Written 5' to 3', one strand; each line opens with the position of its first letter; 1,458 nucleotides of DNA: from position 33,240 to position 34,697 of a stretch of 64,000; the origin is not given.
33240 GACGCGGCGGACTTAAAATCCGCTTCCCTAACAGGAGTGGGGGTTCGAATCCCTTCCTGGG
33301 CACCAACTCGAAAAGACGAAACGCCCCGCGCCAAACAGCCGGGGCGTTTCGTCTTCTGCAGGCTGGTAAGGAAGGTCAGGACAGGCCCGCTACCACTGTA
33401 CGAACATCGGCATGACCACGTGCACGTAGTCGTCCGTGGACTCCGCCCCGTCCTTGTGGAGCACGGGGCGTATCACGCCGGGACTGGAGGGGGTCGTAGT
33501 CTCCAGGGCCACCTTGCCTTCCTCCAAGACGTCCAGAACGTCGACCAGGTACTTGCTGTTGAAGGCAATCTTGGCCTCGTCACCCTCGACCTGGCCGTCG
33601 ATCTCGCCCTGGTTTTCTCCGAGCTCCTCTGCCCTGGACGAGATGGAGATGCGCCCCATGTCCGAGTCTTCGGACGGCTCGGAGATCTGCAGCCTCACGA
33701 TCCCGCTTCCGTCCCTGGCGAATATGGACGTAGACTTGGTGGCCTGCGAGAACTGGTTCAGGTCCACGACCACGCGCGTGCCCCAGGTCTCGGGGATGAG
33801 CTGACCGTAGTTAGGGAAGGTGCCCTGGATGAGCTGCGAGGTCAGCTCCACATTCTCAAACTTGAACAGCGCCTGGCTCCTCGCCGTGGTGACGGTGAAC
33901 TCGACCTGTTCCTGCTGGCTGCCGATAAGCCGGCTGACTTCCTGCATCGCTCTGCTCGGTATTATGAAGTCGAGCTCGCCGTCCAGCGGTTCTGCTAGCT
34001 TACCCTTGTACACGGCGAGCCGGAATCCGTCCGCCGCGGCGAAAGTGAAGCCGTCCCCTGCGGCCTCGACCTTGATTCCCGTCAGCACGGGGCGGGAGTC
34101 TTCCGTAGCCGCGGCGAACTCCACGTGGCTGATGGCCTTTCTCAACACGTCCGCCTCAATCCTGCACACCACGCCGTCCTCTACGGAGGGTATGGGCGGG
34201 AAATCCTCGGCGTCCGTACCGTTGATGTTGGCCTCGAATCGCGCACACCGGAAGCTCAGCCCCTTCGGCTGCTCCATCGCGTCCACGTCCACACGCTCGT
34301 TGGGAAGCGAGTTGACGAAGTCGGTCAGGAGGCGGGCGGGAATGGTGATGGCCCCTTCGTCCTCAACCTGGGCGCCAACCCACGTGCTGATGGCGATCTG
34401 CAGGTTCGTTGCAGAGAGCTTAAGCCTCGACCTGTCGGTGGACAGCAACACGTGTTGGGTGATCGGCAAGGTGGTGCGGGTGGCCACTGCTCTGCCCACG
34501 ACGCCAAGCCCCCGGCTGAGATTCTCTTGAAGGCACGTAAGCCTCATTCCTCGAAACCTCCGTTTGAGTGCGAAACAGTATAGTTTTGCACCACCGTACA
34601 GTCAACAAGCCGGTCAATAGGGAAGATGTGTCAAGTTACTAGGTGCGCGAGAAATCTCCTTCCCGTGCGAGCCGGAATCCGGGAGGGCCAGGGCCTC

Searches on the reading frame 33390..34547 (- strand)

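Call 13: search_protein_families(library=pfam, proteins=[window:33390-34547:-])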
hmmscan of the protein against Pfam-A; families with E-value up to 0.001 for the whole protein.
window:33390-34547:- (385 aa): 3 families
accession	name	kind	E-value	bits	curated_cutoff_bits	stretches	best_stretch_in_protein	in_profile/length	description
PF02767.21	DNA_pol3_beta_2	-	2.8e-30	105.4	27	1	130-246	2-116/116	DNA polymerase III beta subunit, central domain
PF00712.24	DNA_pol3_beta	-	3e-26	92.4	24.4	1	1-119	1-119/120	DNA polymerase III beta subunit, N-terminal domain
PF02768.20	DNA_pol3_beta_3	-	4.4e-22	78.6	27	1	249-365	2-111/121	DNA polymerase III beta subunit, C-terminal domain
